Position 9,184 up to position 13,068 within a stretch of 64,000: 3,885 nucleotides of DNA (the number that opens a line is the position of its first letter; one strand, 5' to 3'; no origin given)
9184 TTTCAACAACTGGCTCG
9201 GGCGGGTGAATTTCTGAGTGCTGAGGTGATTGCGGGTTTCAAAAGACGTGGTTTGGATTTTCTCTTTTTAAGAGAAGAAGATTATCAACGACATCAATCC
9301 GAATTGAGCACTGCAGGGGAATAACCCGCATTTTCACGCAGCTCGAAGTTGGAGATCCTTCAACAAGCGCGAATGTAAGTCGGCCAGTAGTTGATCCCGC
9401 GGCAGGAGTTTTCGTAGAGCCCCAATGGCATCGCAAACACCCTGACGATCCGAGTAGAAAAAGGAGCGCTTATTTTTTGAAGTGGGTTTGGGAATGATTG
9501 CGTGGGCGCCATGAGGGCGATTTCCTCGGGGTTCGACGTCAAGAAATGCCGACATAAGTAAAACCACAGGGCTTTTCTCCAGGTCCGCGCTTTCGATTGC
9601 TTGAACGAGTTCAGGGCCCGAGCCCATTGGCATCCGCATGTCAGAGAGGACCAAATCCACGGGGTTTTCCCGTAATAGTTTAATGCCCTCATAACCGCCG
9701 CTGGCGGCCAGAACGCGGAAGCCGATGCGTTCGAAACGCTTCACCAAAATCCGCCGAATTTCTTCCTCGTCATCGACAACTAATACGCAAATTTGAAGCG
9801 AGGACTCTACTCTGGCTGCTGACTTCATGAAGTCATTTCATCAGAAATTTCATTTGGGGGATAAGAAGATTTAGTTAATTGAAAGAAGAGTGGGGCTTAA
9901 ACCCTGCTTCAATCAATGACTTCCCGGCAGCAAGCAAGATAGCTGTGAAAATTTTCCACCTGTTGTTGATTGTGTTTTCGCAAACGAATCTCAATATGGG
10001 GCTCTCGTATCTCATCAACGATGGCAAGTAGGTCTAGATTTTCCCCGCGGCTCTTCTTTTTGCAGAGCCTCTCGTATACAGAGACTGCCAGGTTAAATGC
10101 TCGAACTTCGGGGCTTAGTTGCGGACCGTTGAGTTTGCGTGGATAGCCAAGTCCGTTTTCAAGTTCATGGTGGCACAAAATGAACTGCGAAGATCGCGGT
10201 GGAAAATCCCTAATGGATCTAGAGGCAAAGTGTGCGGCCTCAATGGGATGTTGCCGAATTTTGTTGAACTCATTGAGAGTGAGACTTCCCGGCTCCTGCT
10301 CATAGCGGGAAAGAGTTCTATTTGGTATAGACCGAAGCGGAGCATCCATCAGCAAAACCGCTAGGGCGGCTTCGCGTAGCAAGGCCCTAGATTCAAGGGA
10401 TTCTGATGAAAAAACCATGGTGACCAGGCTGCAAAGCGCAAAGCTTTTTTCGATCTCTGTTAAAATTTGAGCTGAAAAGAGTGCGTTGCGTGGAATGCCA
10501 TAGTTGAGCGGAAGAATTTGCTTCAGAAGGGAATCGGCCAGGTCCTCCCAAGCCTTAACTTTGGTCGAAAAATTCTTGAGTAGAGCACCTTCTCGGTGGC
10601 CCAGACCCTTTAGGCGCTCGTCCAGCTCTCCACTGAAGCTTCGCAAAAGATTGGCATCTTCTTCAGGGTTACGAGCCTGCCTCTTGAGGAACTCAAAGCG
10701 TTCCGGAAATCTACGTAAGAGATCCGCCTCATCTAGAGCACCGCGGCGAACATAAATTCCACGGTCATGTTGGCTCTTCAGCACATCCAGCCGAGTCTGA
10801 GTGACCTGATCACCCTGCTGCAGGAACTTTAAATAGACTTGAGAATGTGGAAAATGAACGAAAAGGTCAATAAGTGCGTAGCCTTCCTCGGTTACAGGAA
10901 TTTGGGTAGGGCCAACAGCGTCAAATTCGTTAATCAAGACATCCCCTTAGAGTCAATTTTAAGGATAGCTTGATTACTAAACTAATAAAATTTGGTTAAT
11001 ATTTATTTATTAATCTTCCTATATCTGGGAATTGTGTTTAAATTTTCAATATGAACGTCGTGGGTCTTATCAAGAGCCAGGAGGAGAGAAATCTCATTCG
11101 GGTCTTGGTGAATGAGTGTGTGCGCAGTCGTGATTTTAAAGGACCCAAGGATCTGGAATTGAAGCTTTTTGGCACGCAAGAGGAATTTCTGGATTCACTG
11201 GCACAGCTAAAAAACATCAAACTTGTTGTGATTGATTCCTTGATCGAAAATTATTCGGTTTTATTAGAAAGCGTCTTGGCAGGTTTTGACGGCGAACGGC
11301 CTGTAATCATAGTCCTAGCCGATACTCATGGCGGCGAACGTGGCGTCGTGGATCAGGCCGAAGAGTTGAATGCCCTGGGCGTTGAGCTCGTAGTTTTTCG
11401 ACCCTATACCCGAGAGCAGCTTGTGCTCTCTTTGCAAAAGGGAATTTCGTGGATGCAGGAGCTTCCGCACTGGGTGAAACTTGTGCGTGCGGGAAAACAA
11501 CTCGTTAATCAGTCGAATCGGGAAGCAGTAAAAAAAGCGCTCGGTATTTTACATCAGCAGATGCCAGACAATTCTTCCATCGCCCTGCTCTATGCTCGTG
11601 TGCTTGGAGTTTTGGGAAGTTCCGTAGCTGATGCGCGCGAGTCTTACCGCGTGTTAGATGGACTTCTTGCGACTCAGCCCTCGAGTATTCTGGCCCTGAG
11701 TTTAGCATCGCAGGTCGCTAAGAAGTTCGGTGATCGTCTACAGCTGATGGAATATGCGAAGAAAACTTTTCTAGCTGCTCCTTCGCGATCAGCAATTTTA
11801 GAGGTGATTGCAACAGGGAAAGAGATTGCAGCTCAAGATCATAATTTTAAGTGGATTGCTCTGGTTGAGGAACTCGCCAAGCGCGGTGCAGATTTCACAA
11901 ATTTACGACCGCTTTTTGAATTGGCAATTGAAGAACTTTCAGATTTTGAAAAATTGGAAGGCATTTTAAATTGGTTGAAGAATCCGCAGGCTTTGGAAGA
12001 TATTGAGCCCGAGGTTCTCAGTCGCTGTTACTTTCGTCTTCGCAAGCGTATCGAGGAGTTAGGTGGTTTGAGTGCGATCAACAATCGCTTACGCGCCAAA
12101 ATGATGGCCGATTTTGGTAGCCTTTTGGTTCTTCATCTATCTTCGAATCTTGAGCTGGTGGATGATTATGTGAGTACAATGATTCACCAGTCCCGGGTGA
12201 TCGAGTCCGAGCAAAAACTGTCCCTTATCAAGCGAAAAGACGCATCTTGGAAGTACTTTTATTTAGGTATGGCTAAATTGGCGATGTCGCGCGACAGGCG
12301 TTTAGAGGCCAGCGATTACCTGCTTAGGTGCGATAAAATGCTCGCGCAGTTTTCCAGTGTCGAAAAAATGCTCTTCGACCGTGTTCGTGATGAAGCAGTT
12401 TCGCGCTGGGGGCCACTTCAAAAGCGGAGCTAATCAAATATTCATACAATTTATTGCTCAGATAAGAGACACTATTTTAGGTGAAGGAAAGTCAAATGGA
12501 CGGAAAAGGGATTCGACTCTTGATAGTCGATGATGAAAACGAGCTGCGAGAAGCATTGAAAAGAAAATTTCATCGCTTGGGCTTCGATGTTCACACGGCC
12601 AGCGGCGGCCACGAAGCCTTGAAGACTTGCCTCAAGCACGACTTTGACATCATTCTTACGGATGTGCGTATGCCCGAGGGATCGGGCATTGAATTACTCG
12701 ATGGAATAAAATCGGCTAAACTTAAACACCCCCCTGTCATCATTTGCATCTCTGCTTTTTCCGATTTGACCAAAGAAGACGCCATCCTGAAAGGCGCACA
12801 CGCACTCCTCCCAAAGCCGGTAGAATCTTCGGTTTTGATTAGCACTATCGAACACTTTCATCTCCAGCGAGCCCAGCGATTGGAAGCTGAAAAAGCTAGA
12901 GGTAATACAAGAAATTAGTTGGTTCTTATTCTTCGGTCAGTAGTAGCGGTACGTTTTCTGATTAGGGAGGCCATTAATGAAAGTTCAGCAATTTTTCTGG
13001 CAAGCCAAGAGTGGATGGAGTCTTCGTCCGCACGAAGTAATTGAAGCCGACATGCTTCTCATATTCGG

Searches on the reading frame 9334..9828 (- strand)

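Call 42: search_protein_families(library=pfam, proteins=[window:9334-9828:-], max_evalue=0.01)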
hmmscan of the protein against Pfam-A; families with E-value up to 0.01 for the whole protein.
window:9334-9828:- (164 aa): 1 family
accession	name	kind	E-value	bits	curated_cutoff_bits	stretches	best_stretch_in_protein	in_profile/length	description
PF00072.30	Response_reg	-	2.6e-17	63.4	30.2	1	15-119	1-104/111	Response regulator receiver domain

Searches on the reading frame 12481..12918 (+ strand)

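Call 42: search_protein_families(library=pfam, proteins=[window:12481-12918:+], max_evalue=0.01)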
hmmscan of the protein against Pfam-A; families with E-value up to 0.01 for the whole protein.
window:12481-12918:+ (145 aa): 3 families
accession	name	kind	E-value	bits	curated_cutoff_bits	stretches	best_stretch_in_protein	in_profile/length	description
PF00072.30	Response_reg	-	9.9e-23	80.9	30.2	1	14-123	2-110/111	Response regulator receiver domain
PF23198.2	PDE8A_N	-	1e-05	25.9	29.6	1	13-104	13-105/147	PDE8A-like, N-terminal domain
PF21332.3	AmiR_N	-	0.0017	18.7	27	1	11-123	1-107/111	AmiR, N-terminal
